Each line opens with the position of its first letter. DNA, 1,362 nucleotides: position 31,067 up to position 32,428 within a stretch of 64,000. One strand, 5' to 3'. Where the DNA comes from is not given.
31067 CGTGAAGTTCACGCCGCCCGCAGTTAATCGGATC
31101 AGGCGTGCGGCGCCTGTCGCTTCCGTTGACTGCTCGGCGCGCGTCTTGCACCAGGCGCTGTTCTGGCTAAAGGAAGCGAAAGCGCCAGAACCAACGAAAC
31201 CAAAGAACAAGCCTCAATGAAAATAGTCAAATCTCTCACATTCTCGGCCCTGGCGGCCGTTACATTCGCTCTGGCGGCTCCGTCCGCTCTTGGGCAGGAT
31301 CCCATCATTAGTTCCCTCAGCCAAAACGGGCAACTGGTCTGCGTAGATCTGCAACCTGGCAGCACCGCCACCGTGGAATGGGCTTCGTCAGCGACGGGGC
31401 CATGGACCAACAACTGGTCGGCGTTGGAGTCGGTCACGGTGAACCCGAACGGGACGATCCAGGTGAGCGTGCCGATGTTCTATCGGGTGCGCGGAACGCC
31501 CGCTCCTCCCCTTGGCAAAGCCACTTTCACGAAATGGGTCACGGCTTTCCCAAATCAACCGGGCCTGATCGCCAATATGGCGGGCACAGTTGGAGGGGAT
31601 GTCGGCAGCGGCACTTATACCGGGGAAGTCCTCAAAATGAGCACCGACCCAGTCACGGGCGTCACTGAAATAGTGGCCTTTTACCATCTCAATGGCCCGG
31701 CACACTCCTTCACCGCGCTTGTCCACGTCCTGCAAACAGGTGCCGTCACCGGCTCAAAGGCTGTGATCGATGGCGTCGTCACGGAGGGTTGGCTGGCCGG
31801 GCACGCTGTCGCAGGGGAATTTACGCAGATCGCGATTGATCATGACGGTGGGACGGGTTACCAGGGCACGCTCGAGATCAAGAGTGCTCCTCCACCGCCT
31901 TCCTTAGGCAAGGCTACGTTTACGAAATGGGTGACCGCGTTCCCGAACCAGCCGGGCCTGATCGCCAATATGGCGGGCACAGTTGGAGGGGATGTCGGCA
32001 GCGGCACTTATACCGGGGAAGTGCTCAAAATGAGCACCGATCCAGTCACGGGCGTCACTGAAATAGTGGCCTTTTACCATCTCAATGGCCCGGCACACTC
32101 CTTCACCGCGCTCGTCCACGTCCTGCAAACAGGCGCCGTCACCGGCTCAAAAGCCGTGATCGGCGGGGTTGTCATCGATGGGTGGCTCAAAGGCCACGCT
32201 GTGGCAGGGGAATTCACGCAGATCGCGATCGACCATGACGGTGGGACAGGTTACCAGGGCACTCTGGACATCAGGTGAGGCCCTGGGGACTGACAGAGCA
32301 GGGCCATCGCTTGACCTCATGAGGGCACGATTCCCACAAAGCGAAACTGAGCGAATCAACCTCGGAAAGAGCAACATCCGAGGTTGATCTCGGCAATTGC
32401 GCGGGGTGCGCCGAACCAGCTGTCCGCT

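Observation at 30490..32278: Two adjacent secreted proteins built from three copies of an unrecognised ~130-aa domain, immediately downstream of the ECF sigma / kinase-STAND pair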

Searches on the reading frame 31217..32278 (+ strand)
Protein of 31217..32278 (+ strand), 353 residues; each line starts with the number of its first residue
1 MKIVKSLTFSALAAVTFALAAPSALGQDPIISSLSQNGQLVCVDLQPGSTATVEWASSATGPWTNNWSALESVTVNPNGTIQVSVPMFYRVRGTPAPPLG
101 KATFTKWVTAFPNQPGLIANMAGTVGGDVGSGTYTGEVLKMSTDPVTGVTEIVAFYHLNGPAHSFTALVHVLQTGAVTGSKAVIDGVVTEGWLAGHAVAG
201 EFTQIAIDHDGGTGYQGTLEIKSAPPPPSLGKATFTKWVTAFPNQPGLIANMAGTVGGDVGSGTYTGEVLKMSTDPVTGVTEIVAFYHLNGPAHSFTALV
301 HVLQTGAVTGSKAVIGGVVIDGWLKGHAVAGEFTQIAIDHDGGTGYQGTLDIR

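Call 3: search_protein_families(library=pfam, proteins=[window:31217-32278:+], max_evalue=1)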
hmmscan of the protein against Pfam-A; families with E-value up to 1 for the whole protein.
window:31217-32278:+ (353 aa): 1 family
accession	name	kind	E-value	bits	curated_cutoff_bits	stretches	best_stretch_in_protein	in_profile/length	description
PF23686.1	YkiC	-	0.23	12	27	0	202-208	6-12/39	YkiC-like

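Call 4: search_protein_families(library=ncbifam, proteins=[window:31217-32278:+], max_evalue=1)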
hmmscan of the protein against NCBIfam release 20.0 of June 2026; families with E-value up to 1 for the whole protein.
window:31217-32278:+ (353 aa): 0 families

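Call 5: find_homologous_proteins(query=window:31217-32278:+, max_evalue=0.001)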
Query window:31217-32278:+ (353 aa): 171 proteins with E <= 0.001 among 8000 candidates; the best 120 are listed.
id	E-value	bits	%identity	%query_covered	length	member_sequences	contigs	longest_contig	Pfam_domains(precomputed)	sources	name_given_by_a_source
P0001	1.3e-190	651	82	100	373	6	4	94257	-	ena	-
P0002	5.8e-188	643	81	100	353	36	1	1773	-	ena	-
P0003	3.4e-186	637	82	100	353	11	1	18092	-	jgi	jgi:hypothetical protein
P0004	3.2e-184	630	81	100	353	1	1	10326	-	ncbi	-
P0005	3.2e-182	624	80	100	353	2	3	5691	-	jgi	-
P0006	9.4e-180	616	80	100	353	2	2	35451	-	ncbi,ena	-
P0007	5.0e-178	610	79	100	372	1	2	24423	-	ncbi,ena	-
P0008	6.6e-177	606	79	100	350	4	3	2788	-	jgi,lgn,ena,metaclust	metaclust:\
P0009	9.8e-176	602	77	100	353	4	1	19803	-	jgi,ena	jgi:hypothetical protein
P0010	1.8e-172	592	76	100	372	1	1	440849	-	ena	-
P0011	5.5e-167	574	78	94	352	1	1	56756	-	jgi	-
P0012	1.3e-157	543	72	100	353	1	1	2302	-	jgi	jgi:hypothetical protein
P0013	1.3e-146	507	68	100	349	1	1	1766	-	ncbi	-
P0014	6.2e-145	501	67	100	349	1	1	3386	-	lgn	-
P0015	1.8e-143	496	67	100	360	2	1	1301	-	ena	-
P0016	3.4e-143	495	66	98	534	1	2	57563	-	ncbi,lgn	-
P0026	1.6e-61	227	52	71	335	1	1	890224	-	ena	-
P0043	6.0e-40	156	60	41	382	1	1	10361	PF03781.23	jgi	jgi:formylglycine-generating enzyme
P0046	9.1e-34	135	70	29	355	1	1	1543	PF03781.23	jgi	jgi:formylglycine-generating enzyme required for sulfatase activity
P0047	8.4e-33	132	69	29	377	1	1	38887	PF03781.23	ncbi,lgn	-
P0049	1.6e-31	128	72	25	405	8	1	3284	PF03781.23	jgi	-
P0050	1.5e-30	125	71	26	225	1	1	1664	PF03781.23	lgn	-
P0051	3.5e-30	124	71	24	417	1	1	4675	PF03781.23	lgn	-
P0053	5.6e-29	120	70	24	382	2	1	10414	PF03781.23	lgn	-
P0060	1.5e-26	112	66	24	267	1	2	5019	PF03781.23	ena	-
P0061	1.9e-26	111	71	22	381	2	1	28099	PF03781.23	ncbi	-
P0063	5.0e-26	110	58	28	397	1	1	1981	PF03781.23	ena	-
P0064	7.5e-26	109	57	25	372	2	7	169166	PF03781.23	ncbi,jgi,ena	-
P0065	1.3e-25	109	59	26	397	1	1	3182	PF03781.23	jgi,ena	jgi:formylglycine-generating enzyme required for sulfatase activity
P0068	2.9e-25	107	56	25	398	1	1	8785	PF03781.23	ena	-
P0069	3.9e-25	107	62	25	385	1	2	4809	PF03781.23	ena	-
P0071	5.5e-25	107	58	27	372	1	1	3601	PF03781.23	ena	-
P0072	9.3e-25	106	70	21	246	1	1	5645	PF03781.23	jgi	jgi:formylglycine-generating enzyme required for sulfatase activity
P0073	9.6e-25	106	68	20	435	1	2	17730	PF03781.23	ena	-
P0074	1.0e-24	106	66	23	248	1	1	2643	PF03781.23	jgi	jgi:formylglycine-generating enzyme required for sulfatase activity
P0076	2.2e-24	105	57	26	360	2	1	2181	PF03781.23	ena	-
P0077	2.2e-24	105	69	23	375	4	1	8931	PF03781.23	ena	-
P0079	3.8e-24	104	68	21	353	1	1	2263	PF03781.23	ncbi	-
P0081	6.4e-24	103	71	21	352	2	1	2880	PF03781.23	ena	-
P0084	8.8e-24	103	65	20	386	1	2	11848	PF03781.23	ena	-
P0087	1.1e-23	102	57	27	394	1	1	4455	PF03781.23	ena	-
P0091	2.3e-23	101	58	25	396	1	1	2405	PF03781.23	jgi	-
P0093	4.0e-23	100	57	27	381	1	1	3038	PF03781.23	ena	-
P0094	4.1e-23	100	73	19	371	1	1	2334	PF03781.23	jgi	jgi:formylglycine-generating enzyme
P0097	8.0e-23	99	71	20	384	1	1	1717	PF03781.23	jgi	jgi:formylglycine-generating enzyme required for sulfatase activity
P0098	8.8e-23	99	60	27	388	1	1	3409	PF03781.23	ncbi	-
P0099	1.2e-22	99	73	19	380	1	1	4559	PF03781.23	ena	-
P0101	1.5e-22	99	59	27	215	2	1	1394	PF03781.23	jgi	-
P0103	2.0e-22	98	72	20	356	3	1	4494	PF03781.23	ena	-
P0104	2.1e-22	98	55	26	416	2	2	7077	PF03781.23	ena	-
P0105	2.1e-22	98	67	19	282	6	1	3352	PF03781.23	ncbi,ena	-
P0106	2.5e-22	98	60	27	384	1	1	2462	PF03781.23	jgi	-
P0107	4.3e-22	97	69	19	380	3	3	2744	PF03781.23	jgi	jgi:formylglycine-generating enzyme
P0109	6.9e-22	96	67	21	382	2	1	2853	PF03781.23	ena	-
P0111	7.6e-22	96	51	27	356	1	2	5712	PF03781.23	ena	-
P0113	1.1e-21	96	61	23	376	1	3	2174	PF03781.23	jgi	jgi:formylglycine-generating enzyme required for sulfatase activity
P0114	1.1e-21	96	67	20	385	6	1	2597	PF03781.23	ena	-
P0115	1.2e-21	96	59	25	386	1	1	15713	PF03781.23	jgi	jgi:formylglycine-generating enzyme required for sulfatase activity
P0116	1.3e-21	95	48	37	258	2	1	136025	-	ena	-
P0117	1.3e-21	95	60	26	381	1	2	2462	PF03781.23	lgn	-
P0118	1.7e-21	95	58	27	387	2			PF03781.23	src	-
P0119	1.8e-21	95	69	18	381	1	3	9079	PF03781.23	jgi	jgi:sulfatase modifying factor 1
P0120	2.5e-21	94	52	27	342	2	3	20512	PF03781.23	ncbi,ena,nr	ncbi:MAG TPA: formylglycine-generating enzyme family protein [Verrucomicrobiota bacterium]|nr:formyl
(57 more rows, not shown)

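Call 14: find_encoding_contigs(protein=P0010, flank=10000, max_places=3)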
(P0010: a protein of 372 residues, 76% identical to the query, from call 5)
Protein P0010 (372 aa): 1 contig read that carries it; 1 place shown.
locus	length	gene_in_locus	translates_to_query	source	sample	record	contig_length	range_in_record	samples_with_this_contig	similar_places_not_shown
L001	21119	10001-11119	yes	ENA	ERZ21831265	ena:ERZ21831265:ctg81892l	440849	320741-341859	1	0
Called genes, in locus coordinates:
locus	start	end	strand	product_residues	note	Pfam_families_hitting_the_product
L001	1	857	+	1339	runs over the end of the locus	PF00069:Pkinase, PF07714:PK_Tyr_Ser-Thr, PF24807:WD40_CDC20-Fz, PF00400:WD40, PF13570:Beta-prop_ACSF4, PF23342:WDR90_beta-prop_4th, PF23381:Beta-prop_IFT122_1st, PF23393:Beta-prop_WDR90_POC16_2nd, +162 more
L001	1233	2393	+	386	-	PF07679:I-set (weak), PF13895:Ig_2, PF13927:Ig_3, PF01839:FG-GAP (faint), PF13517:FG-GAP_3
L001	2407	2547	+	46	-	PF13517:FG-GAP_3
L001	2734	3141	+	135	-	PF07593:UnbV_ASPIC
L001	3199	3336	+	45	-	-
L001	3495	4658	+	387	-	PF14339:DUF4394 (faint), PF21959:DUF6923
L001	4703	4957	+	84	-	-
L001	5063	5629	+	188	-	PF07638:Sigma70_ECF, PF08281:Sigma70_r4_2, PF04545:Sigma70_r4 (weak)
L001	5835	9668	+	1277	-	PF00069:Pkinase, PF07714:PK_Tyr_Ser-Thr, PF00400:WD40, PF23381:Beta-prop_IFT122_1st, PF24105:Beta-prop_CAF1B_HIR1, PF24796:WDR55, PF24805:EIF3I, PF24814:WD40_Prp19, +155 more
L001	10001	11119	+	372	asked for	-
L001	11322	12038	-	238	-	-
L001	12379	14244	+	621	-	PF07679:I-set (faint), PF13927:Ig_3 (weak), PF00326:Peptidase_S9 (weak)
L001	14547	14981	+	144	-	PF00702:Hydrolase, PF13419:HAD_2, PF13242:Hydrolase_like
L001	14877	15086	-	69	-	-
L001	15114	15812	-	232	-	PF07963:N_methyl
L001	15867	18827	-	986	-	PF07679:I-set, PF13895:Ig_2 (faint), PF13927:Ig_3, PF00932:LTD, PF07679:I-set (weak), PF13927:Ig_3 (weak)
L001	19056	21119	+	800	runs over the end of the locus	PF14498:Glyco_hyd_65N_2, PF22124:Glyco_hydro_95_cat, PF21307:Glyco_hydro_95_C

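Call 15: find_encoding_contigs(protein=P0026, flank=8000, max_places=2)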
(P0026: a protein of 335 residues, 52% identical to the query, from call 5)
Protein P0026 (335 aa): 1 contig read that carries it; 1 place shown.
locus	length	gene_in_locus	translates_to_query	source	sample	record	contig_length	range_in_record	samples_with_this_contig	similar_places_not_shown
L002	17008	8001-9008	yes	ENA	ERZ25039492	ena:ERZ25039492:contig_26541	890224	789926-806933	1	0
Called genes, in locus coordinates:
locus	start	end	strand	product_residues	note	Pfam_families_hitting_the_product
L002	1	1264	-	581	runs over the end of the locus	PF00041:fn3 (weak), PF18370:RGI_lyase (faint), PF19077:Big_13 (faint), PF00041:fn3 (weak)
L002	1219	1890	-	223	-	-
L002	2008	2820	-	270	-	PF00378:ECH_1, PF16113:ECH_2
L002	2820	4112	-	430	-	PF03473:MOSC, PF00583:Acetyltransf_1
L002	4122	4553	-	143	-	PF03479:PCC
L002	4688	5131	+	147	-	PF01161:PBP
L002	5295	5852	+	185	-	PF04542:Sigma70_r2, PF08281:Sigma70_r4_2, PF04545:Sigma70_r4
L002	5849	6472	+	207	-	-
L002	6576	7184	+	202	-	PF07250:Glyoxal_oxid_N (faint), PF07646:Kelch_2 (faint), PF13415:Beta-prop_FBX42 (weak), PF13418:Beta-prop_TYW4 (faint), PF13540:RCC1_2 (faint), PF24681:Kelch_KLHDC2_KLHL20_DRC7, PF24981:Beta-prop_ATRN-LZTR1 (faint), PF01344:Kelch_1 (weak), +1 more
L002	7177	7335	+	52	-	PF01344:Kelch_1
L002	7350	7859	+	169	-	-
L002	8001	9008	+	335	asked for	-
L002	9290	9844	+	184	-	PF04542:Sigma70_r2, PF08281:Sigma70_r4_2, PF04545:Sigma70_r4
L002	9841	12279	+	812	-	PF00930:DPPIV_N (faint), PF25174:Beta-prop_THOC3 (faint), PF26550:Tricorn_2nd, PF26549:Tricorn_N, PF13415:Beta-prop_FBX42 (weak), PF13964:Beta-prop_Calicin (weak), PF24681:Kelch_KLHDC2_KLHL20_DRC7 (weak), PF13418:Beta-prop_TYW4 (weak), +6 more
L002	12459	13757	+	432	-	PF07676:PD40 (faint), PF26549:Tricorn_N (weak)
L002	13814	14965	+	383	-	PF00756:Esterase, PF00326:Peptidase_S9 (weak)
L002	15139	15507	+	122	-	-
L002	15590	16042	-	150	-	PF07690:MFS_1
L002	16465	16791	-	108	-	-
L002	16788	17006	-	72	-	PF01039:Carboxyl_trans (weak)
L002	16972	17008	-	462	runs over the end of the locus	PF03255:ACCA, PF01039:Carboxyl_trans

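Call 16: find_encoding_contigs(protein=P0116, flank=8000, max_places=2)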
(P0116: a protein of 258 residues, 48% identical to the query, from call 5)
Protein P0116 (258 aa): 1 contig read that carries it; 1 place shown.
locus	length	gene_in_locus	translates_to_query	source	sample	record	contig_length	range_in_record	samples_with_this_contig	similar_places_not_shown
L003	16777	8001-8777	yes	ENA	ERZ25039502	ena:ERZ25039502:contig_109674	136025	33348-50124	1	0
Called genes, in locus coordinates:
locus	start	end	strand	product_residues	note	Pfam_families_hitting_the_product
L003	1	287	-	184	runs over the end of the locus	PF00128:Alpha-amylase (faint)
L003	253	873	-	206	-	-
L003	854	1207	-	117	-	-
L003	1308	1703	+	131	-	PF08818:DUF1801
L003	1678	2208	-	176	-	PF00226:DnaJ, PF20600:ExoX-like_C (weak)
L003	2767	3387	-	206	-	PF08125:Mannitol_dh_C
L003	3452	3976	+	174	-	-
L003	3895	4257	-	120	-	PF01232:Mannitol_dh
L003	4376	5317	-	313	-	PF13011:LZ_Tnp_IS481, PF01381:HTH_3 (faint), PF13384:HTH_23 (weak), PF13518:HTH_28, PF13551:HTH_29 (weak), PF13565:HTH_32, PF00665:rve, PF13683:rve_3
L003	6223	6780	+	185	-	PF04542:Sigma70_r2, PF08281:Sigma70_r4_2, PF04545:Sigma70_r4 (weak)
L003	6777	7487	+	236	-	-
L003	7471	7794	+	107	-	-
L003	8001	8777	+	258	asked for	-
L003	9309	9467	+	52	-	-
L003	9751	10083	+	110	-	PF01344:Kelch_1 (faint)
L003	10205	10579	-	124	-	-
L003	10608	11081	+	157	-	-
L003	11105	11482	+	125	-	-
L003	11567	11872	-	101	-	-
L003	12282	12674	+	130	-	-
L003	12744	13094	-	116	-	PF03992:ABM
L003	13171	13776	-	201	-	-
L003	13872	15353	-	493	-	PF00171:Aldedh, PF05893:LuxC (faint)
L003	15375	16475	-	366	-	PF08240:ADH_N, PF16912:Glu_dehyd_C, PF00107:ADH_zinc_N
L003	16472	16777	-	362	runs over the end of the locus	PF02653:BPD_transp_2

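Call 17: find_encoding_contigs(protein=P0016, flank=8000, max_places=2)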
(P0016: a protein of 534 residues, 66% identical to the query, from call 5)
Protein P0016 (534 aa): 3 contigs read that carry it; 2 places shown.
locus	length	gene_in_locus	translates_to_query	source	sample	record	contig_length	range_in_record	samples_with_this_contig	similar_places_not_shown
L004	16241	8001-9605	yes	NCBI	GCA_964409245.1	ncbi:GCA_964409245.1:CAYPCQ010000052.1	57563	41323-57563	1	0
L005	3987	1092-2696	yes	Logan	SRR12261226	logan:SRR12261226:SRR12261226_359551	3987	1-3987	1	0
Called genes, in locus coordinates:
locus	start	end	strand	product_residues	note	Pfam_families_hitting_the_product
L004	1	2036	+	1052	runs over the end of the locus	PF00989:PAS (weak), PF08448:PAS_4, PF13426:PAS_9, PF08447:PAS_3, PF08448:PAS_4, PF07568:HisKA_2, PF13581:HATPase_c_2, PF02518:HATPase_c, +3 more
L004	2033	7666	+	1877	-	PF00072:Response_reg, PF08447:PAS_3, PF01590:GAF, PF13185:GAF_2, PF08447:PAS_3, PF08448:PAS_4, PF00989:PAS, PF08448:PAS_4, +14 more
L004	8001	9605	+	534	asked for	-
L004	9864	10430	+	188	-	PF07638:Sigma70_ECF, PF08281:Sigma70_r4_2 (weak)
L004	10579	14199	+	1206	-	PF00069:Pkinase, PF07714:PK_Tyr_Ser-Thr, PF23414:Beta-prop_EML_2, PF24807:WD40_CDC20-Fz, PF24814:WD40_Prp19, PF25173:Beta-prop_WDR3_1st, PF25175:Beta-prop_WDR5, PF23381:Beta-prop_IFT122_1st, +41 more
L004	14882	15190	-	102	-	-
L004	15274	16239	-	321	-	?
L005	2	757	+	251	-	?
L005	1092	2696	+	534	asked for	-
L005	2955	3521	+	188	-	PF07638:Sigma70_ECF, PF08281:Sigma70_r4_2 (weak)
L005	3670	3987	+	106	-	?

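Call 20: find_encoding_contigs(protein=P0001, flank=10000, max_places=3)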
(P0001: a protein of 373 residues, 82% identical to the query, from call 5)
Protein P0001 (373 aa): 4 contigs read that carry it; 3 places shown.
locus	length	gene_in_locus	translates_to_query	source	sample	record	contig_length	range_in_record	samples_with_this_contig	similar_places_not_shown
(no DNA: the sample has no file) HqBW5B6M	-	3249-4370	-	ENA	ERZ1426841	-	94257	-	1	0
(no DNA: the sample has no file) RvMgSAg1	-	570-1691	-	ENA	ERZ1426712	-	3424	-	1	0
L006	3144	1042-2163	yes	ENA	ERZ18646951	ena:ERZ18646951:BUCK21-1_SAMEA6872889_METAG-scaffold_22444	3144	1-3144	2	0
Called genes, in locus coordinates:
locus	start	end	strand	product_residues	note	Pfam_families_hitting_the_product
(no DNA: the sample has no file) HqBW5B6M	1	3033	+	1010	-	?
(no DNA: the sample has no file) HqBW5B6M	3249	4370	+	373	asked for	-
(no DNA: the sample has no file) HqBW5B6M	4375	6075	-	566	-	PF12679:ABC2_membrane_2 (weak), PF12698:ABC2_membrane_3 (weak)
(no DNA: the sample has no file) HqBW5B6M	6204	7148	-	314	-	PF02272:DHHA1 (weak)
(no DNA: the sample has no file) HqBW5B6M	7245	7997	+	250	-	PF02517:Rce1-like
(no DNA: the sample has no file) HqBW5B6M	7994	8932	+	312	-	PF00586:AIRS, PF02769:AIRS_C (weak)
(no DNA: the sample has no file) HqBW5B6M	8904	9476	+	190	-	PF02367:TsaE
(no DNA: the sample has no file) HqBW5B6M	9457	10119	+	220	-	PF00814:TsaD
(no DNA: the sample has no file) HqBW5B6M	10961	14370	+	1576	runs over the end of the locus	PF00041:fn3 (faint), PF16656:Pur_ac_phosph_N (faint)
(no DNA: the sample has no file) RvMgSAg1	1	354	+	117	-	?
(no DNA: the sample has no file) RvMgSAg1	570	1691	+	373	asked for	-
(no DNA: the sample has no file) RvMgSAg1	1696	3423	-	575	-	?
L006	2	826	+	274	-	?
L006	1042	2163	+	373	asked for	-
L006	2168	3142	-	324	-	?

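Call 24: find_related_loci(query=window:31217-32278:+, collection=genome_contigs, flank=10000)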
Query window:31217-32278:+ (353 aa) in genome_contigs; peptide patterns used: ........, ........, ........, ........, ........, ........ (x = any residue, [..] = any of these).
69 stretches matched a pattern; 11 encode a relative of the query (tblastn E <= 1e-3); 11 distinct loci.
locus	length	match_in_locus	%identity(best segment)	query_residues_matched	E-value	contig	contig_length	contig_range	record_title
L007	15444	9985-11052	81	1-353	2e-180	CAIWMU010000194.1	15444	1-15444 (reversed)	MAG: uncultured Verrucomicrobia subdivision 3 bacterium isolate Loclat_bin-04207 genome assembly, contig: bin-04207:194/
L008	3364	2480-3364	79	1-352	3e-137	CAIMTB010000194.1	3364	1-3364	MAG: uncultured Verrucomicrobia bacterium isolate LJ-3-4m_bin-0163 genome assembly, contig: bin-0163:194/671, whole geno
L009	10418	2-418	83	95-353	5e-64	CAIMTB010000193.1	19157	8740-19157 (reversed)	MAG: uncultured Verrucomicrobia bacterium isolate LJ-3-4m_bin-0163 genome assembly, contig: bin-0163:193/671, whole geno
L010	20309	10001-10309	69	1-102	5e-37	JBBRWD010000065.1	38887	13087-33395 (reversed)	MAG: Limisphaerales bacterium isolate La4_concoct.005 La4_concoct.005_K_2297476_L_38887_cov_47.0181, whole genome shotgu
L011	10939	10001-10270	63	5-94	3e-27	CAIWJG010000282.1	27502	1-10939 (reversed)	MAG: uncultured Verrucomicrobia subdivision 3 bacterium isolate Ki1-2-7m_bin-117 genome assembly, contig: bin-117:282/99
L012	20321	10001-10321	58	103-352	7e-24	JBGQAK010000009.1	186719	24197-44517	MAG: Thermoanaerobaculaceae bacterium isolate OBJ2_061818_130_32 k141_1124391_length_186719_cov_24.9954, whole genome sh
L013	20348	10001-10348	56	93-352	2e-23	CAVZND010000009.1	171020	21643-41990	MAG: uncultured Chloroflexia bacterium isolate MFD02242.bin.2.217 genome assembly, contig: contig_26623, whole genome sh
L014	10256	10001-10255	45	101-324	6e-14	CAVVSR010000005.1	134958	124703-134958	MAG: uncultured Acidobacteriota bacterium isolate MFD02840.bin.1.3 genome assembly, contig: contig_13932, whole genome s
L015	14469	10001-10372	44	101-329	3e-11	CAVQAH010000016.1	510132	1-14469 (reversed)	MAG: uncultured Acidobacteriota bacterium isolate MFD05176.bin.2.157 genome assembly, contig: contig_49629, whole genome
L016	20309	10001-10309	35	104-352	1e-9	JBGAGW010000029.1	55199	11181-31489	MAG: Limisphaerales bacterium isolate MAG_MBR_H125.2 MBRH125-2_opera_contig_1858, whole genome shotgun sequence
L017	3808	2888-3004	52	92-256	3e-8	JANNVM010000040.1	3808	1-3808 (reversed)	MAG: Verrucomicrobiota bacterium isolate VAR_34_metabat_5 VAR_34_k141_2637, whole genome shotgun sequence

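Call 33: search_protein_families(library=pfam, proteins=[L003:6777-7487:+], max_evalue=0.1)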
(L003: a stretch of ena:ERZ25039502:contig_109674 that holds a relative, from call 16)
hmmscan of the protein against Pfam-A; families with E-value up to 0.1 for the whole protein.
L003:6777-7487:+ (236 aa): 0 families
